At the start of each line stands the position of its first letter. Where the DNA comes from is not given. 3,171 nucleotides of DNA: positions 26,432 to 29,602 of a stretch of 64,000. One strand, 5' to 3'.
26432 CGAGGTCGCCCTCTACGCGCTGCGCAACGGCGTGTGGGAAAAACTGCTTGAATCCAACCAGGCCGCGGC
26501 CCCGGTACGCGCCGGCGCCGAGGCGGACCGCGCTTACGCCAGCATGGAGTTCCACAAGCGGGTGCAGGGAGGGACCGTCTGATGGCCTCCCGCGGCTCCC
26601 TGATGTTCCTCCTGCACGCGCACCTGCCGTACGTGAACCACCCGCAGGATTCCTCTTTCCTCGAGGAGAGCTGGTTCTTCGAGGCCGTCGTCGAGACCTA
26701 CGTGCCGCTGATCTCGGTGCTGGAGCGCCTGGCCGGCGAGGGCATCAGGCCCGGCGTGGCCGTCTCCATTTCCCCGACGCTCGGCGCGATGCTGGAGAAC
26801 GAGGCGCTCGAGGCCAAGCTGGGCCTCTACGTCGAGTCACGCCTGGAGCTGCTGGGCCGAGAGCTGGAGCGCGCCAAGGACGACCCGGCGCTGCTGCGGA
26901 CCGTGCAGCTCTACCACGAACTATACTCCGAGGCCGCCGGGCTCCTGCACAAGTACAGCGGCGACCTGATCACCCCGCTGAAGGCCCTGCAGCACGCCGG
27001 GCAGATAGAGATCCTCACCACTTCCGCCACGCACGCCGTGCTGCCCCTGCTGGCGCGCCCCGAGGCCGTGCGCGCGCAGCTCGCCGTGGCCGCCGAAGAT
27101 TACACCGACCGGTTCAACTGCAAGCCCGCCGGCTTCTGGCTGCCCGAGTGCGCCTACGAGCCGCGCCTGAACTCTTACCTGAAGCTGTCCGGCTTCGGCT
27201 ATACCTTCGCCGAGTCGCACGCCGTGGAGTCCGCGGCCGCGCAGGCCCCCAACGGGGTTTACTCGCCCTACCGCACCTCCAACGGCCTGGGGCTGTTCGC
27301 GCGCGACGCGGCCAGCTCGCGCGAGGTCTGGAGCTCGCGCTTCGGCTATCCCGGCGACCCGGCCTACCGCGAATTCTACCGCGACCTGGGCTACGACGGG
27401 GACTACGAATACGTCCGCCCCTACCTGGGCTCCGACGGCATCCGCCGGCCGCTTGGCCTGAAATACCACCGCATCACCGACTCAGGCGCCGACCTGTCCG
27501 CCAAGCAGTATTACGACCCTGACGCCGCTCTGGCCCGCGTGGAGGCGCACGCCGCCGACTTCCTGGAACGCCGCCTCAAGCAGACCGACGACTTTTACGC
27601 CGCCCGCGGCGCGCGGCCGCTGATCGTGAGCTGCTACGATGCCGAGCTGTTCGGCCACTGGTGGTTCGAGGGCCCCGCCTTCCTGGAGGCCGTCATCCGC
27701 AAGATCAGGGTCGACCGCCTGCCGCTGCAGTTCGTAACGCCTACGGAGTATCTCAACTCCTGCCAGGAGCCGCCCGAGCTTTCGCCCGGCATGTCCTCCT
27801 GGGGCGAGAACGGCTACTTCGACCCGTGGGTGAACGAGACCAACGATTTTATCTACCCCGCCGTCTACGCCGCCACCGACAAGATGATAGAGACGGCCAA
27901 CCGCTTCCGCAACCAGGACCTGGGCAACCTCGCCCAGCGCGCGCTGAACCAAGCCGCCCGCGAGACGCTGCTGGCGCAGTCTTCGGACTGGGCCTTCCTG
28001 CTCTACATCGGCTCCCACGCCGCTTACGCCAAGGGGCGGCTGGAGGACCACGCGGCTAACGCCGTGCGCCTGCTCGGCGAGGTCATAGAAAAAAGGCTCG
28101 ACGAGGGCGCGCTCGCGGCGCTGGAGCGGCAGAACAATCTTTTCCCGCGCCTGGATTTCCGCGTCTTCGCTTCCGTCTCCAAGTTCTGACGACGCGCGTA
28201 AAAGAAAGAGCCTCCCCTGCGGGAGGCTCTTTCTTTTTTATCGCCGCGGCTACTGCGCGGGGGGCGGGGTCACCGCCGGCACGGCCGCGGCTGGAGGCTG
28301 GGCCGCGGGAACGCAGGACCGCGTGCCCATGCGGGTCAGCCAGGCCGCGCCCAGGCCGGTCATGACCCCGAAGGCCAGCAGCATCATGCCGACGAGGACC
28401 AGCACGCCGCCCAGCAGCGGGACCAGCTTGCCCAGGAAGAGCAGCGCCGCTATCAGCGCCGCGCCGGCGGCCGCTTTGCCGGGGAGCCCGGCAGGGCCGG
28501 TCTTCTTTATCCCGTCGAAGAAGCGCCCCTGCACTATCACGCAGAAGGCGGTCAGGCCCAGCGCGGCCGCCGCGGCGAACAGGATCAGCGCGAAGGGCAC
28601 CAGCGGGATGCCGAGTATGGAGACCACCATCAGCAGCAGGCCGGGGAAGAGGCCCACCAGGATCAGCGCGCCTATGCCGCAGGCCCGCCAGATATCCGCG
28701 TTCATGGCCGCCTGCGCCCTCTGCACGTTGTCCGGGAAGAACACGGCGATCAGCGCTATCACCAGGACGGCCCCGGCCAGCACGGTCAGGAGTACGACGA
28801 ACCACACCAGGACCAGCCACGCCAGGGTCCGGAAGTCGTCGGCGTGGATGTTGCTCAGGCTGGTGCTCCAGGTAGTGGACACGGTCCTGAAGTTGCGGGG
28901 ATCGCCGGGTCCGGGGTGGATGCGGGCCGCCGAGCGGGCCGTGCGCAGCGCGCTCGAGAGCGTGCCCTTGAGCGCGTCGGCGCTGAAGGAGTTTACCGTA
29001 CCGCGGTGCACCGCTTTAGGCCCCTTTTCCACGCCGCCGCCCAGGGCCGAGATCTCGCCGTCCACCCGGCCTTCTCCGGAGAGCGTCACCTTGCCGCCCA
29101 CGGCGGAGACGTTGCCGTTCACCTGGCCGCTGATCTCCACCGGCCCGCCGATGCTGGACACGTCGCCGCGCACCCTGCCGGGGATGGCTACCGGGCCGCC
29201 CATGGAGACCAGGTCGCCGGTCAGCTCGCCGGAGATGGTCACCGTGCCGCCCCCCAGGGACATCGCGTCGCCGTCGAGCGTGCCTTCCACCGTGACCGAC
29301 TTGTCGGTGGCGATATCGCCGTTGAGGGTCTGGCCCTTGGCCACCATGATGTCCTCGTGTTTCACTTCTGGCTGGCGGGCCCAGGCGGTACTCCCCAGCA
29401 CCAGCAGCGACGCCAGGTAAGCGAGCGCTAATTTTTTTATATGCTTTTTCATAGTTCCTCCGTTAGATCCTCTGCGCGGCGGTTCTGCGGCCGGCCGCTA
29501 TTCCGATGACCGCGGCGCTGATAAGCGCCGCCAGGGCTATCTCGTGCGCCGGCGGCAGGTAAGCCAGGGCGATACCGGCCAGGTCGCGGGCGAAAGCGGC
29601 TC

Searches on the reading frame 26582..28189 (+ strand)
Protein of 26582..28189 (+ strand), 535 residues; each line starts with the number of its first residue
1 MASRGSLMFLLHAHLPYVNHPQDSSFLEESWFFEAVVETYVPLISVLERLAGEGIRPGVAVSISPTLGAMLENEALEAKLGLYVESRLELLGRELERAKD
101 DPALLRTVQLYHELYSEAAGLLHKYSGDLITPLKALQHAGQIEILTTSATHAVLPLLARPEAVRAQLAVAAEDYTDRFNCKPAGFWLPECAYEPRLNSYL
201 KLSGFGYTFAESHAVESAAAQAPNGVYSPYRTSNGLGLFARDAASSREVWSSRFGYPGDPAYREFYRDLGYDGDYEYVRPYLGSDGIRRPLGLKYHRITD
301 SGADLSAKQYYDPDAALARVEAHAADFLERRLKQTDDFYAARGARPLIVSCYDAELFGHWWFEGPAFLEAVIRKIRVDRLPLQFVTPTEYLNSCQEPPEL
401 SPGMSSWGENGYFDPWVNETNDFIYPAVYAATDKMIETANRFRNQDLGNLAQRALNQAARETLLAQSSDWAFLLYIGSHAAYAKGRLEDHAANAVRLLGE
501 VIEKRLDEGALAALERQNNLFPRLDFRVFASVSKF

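Call 23: search_protein_families(library=pfam, proteins=[window:26582-28189:+], max_evalue=0.001)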
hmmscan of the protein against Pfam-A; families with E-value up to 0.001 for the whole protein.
window:26582-28189:+ (535 aa): 2 families
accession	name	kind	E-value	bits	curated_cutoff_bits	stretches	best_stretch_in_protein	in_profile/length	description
PF03065.20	Glyco_hydro_57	-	1.8e-37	129.7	21.2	1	9-396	2-282/291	Glycosyl hydrolase family 57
PF09210.16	BE_C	-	3.1e-28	98.5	25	1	429-529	3-101/101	1,4-alpha-glucan branching enzyme, C-terminal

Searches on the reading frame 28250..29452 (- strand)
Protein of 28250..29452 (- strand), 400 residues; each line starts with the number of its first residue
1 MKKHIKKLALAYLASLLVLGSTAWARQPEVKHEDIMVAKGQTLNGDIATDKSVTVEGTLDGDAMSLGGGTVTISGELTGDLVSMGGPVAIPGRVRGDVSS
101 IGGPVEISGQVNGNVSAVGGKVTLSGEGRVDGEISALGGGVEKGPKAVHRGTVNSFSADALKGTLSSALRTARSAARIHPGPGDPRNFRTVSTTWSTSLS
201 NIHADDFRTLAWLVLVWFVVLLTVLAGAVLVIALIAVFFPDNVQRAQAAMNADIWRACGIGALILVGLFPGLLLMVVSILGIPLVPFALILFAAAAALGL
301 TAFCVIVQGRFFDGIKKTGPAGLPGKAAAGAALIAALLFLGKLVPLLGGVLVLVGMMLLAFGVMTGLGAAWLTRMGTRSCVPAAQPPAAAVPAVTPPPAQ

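Call 23: search_protein_families(library=pfam, proteins=[window:28250-29452:-], max_evalue=0.001)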
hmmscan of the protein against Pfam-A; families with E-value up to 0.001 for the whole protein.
window:28250-29452:- (400 aa): 1 family
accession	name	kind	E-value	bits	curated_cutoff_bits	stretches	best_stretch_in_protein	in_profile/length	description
PF04519.19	Bactofilin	-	7e-08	33.1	27.9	2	69-144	17-90/98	Polymer-forming cytoskeletal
